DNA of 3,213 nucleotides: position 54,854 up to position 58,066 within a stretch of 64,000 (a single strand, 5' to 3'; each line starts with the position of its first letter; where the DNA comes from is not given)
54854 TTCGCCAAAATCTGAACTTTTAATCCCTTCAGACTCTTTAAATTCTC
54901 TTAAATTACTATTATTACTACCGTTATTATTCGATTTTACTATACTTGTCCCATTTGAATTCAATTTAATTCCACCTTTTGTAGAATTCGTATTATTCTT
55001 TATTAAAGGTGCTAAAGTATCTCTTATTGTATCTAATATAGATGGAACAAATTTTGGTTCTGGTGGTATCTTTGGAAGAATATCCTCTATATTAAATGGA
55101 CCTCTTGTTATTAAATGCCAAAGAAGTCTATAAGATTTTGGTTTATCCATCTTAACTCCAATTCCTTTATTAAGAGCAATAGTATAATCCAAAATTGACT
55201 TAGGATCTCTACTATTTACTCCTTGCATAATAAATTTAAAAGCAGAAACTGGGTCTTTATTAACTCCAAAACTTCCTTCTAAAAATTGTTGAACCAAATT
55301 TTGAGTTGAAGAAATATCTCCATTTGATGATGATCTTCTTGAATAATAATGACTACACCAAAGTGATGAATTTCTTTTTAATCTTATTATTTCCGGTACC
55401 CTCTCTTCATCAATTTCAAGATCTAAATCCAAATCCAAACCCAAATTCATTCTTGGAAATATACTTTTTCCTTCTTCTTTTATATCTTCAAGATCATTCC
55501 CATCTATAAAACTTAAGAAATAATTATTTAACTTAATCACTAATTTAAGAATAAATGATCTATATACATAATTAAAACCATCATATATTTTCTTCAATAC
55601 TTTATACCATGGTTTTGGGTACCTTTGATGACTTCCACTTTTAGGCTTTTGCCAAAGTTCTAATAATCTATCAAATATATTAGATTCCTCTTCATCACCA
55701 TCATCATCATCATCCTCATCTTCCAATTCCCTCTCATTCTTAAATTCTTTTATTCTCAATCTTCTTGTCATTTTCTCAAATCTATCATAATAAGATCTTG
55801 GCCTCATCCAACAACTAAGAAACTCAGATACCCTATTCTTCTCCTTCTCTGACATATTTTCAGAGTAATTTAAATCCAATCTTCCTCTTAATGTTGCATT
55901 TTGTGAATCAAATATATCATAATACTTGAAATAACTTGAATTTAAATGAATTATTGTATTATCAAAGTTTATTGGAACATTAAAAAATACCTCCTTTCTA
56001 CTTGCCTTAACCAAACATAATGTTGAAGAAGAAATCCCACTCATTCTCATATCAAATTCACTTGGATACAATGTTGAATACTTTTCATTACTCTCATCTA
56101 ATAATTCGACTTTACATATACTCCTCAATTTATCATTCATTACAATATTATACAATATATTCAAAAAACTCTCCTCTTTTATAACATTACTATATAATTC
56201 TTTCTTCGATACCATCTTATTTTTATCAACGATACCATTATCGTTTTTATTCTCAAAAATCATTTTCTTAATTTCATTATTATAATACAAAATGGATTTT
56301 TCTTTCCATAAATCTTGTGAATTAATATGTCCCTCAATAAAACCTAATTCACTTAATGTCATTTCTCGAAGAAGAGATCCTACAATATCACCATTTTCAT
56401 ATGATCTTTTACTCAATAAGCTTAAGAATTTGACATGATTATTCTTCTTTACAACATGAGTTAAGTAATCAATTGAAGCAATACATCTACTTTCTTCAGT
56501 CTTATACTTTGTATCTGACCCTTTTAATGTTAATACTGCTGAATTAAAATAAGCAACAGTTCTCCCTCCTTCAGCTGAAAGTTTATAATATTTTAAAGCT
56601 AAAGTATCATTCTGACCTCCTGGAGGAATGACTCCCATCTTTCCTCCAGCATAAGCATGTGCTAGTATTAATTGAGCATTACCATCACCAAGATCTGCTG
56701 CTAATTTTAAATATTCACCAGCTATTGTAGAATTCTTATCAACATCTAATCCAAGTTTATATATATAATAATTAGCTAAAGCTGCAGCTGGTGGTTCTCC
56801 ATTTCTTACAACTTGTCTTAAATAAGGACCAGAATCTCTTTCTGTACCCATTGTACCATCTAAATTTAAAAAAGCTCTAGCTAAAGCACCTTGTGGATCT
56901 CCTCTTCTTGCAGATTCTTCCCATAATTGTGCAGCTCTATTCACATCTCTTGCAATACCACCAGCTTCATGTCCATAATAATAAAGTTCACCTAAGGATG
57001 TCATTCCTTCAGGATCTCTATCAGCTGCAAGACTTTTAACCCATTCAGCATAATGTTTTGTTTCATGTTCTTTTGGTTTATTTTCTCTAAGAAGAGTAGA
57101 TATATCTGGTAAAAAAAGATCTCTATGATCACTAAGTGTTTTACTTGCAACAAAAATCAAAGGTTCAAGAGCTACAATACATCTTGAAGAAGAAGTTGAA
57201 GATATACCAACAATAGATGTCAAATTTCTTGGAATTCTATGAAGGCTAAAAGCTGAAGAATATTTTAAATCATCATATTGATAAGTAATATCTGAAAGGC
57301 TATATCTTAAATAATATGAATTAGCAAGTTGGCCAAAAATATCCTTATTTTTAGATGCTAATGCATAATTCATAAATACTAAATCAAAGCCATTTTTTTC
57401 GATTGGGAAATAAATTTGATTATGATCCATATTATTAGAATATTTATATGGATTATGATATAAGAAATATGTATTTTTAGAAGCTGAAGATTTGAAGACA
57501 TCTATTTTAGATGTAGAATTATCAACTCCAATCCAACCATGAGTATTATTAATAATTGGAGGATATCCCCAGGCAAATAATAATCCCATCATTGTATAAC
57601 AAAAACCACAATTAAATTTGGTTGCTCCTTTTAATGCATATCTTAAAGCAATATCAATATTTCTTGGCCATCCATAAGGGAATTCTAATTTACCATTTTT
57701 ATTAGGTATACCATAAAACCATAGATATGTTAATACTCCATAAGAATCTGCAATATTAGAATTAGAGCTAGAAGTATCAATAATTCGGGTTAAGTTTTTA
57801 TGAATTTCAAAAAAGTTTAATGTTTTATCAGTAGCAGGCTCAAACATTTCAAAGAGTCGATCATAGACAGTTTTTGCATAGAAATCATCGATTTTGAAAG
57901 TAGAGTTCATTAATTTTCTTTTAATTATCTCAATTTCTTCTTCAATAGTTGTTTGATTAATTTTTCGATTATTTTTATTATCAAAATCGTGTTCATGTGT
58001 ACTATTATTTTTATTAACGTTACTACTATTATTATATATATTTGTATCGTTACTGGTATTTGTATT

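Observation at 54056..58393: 4.3-kb intronless gene for a membrane protein combining a transglutaminase/papain-like Cys-His core with Sel1 repeats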

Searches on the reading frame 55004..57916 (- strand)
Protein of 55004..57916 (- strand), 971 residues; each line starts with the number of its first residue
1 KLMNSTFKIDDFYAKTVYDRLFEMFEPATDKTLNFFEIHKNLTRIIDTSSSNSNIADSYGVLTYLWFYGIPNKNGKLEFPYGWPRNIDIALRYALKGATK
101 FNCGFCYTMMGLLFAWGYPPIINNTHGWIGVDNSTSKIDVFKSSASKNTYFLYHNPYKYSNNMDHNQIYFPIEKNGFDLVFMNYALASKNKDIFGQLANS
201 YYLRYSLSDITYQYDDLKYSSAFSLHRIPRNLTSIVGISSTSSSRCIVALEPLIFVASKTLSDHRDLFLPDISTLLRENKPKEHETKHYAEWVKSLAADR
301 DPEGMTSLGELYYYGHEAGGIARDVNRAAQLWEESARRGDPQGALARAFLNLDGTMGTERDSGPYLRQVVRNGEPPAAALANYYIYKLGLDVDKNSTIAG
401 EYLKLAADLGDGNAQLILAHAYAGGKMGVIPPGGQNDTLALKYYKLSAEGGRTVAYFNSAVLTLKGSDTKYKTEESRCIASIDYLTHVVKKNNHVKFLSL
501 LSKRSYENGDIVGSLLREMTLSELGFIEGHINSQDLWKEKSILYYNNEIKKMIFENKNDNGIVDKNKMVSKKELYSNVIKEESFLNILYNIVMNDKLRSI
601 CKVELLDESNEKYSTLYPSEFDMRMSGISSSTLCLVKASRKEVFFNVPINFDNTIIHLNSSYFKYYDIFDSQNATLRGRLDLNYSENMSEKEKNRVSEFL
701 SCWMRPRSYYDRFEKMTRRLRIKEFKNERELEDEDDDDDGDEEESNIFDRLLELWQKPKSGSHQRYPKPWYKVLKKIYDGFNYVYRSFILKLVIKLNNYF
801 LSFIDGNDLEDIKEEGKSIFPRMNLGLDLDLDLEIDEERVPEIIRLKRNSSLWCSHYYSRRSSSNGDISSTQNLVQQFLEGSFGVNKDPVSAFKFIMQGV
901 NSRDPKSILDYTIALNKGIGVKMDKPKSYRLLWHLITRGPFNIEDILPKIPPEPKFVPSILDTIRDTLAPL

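Call 50: predict_structure(alignment_id=A4)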
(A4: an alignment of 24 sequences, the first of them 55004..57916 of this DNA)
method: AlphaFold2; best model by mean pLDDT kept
length: 971 residues; sequences in the alignment: 24
mean_pLDDT: 71.4   pTM: 0.73
mean pLDDT of the five models: 71.4, 71.2, 69.6, 68.5, 67.1
residues with pLDDT >= 90: 284; 70-90: 335; 50-70: 103; < 50: 249
segments of 3 or more residues with pLDDT < 50: 1-9, 133-146, 557-670, 724-772, 800-835, 949-971
pLDDT, mean of each block of 10 residues (from residue 1): 36 83 81 89 89 92 94 83 88 87 93 91 78 45 51 66 71 83 93 95 87 73 85 56 78 92 72 77 79 92 93 86 91 94 92 88 94 92 94 92 95 93 89 93 92 91 91 84 91 92 89 93 95 93 84 59 29 32 42 37 31 37 42 33 30 30 36 76 78 67 82 68 46 32 33 30 32 54 56 53 41 35 29 52 82 92 88 88 82 87 80 85 86 73 53 35 37 37
secondary structure, 60 per line:
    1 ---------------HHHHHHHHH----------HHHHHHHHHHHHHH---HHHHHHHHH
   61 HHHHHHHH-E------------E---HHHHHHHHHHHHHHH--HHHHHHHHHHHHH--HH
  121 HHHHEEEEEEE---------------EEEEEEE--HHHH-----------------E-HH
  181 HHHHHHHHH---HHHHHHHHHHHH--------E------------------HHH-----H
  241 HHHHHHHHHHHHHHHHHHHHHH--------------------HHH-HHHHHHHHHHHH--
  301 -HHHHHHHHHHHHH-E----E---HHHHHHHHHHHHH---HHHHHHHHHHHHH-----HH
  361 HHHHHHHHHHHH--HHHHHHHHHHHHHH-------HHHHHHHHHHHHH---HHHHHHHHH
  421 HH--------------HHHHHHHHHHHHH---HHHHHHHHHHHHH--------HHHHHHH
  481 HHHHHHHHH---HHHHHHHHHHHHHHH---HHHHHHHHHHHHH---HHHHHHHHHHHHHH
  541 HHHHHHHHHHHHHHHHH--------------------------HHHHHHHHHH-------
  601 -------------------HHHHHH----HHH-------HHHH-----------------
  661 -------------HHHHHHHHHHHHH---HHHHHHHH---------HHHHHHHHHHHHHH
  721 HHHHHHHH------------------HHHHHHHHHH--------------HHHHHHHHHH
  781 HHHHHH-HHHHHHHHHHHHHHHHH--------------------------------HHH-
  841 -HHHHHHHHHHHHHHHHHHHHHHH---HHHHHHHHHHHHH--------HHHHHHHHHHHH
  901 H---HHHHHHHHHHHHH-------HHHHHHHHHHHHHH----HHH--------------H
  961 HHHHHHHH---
elements in order (helices of 4 or more, strands of 3 or more residues): H16-24 H35-48 H52-68 H87-101 H104-116 H119-124 E125-131 E147-153 H156-159 H179-189 H193-204 H240-262 H287-298 H302-314 H325-337 H341-353 H359-372 H375-388 H396-408 H412-422 H437-449 H453-465 H474-489 H493-507 H511-523 H527-557 H584-593 H620-625 H640-643 H674-686 H690-697 H707-728 H747-756 H771-786 H788-804 H842-864 H868-880 H889-901 H905-917 H925-938 H960-968

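Call 53: fold_search(model_id=the predicted structure, library=pdb)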
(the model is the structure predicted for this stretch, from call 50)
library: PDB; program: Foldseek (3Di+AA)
matches with E <= 10: 418; with E <= 0.001: 27
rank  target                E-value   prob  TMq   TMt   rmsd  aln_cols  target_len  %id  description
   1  8ket_C                3.6e-11  1.00  0.34  0.58   6.8       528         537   16  Cryo-EM structure of HRD1-SEL1LFL-XTP3B complex (released 2025-02-19)
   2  9og0_C                2.2e-10  1.00  0.34  0.52   7.3       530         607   16  Cryo-EM structure of OS9-SEL1L-HRD1 dimer (released 2025-07-30)
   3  6ok3_B                2.2e-08  1.00  0.17  0.31  29.9       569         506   12  Crystal structure of Sel1 repeat protein from Oxalobacter formigenes (released 2020-04-15)
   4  4bwr                  3.3e-08  1.00  0.17  0.33  29.2       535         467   14  Crystal structure of c5321: a protective antigen present in uropathogenic Escherichia coli strains displaying an SLR fol (released 2013-07-24)
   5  6ok3_A                6.5e-08  1.00  0.17  0.30  32.0       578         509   14  Crystal structure of Sel1 repeat protein from Oxalobacter formigenes (released 2020-04-15)
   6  8kes_C                3.7e-07  1.00  0.12  0.27  17.1       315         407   17  Cryo-EM structure of HRD1-SEL1LX3-XTP3B complex in C1 symmetry (released 2025-02-19)
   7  8sxq_B                7.7e-07  1.00  0.16  0.39  22.2       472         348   15  Crystal structure of Sel-1 repeat protein LceB from Legionella pneumophila (released 2024-01-24)
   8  6ork_A                8.6e-07  1.00  0.18  0.59  14.3       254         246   20  Crystal structure of Sel1 repeat protein from Oxalobacter formigenes (released 2020-05-06)
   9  6deh_A                1.9e-06  1.00  0.17  0.42  19.3       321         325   19  Structure of LpnE Effector Protein from Legionella pneumophila (sp. Philadelphia) (released 2018-12-19)
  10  6vk3_A                2.8e-06  1.00  0.31  0.46   8.7       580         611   13  CryoEM structure of Hrd3/Yos9 complex (released 2020-04-29)
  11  6ur7_B                2.9e-06  1.00  0.18  0.61  16.1       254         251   20  Crystal structure of Sel1 repeat protein from Oxalobacter formigenes (released 2020-10-28)
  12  8sxq_A                3.0e-06  1.00  0.16  0.39  21.6       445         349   16  Crystal structure of Sel-1 repeat protein LceB from Legionella pneumophila (released 2024-01-24)
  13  6vk1_A                3.9e-06  1.00  0.29  0.45   7.4       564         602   12  CryoEM structure of Hrd1/Hrd3 part from Hrd1-Usa1/Der1/Hrd3 complex (released 2020-04-29)
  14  6ork_B                5.6e-06  1.00  0.17  0.57   4.4       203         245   26  Crystal structure of Sel1 repeat protein from Oxalobacter formigenes (released 2020-05-06)
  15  8sxq_C                8.0e-06  1.00  0.18  0.45  22.2       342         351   16  Crystal structure of Sel-1 repeat protein LceB from Legionella pneumophila (released 2024-01-24)
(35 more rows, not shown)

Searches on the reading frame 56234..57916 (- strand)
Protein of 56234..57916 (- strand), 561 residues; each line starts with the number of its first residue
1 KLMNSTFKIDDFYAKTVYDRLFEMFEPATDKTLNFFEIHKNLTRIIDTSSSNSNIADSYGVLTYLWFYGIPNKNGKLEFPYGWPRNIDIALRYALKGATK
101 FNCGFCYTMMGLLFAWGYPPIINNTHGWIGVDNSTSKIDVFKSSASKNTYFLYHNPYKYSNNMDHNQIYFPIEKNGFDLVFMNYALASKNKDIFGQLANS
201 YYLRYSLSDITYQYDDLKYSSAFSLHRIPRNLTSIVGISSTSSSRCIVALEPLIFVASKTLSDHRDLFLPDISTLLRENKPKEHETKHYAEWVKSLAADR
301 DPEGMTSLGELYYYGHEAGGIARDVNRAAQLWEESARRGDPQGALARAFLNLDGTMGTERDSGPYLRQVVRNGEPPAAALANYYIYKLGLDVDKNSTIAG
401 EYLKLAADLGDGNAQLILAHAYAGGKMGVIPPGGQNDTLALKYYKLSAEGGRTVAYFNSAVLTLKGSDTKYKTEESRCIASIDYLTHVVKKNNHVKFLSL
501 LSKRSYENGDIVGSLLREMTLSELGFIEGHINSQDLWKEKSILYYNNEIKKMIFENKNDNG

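Call 19: find_homologous_proteins(query=window:56234-57916:-, max_evalue=0.001)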
Query window:56234-57916:- (561 aa): 4 proteins with E <= 0.001 among 8000 candidates.
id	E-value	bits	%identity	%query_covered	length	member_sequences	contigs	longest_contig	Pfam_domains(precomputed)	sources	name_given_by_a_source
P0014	5.7e-43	166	29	88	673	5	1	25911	PF08238.19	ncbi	ncbi:unnamed protein product, partial [Effrenium voratum]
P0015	2.3e-6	45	26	23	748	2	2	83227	PF23310.2,PF13432.13,PF08238.19,PF20308.5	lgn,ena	-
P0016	2.4e-4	38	28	36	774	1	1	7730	PF08238.19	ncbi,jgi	ncbi:MAG: SEL1-like repeat protein [Elusimicrobiaceae bacterium]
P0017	4.2e-4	37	28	29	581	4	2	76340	PF08238.19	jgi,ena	jgi:TPR repeat protein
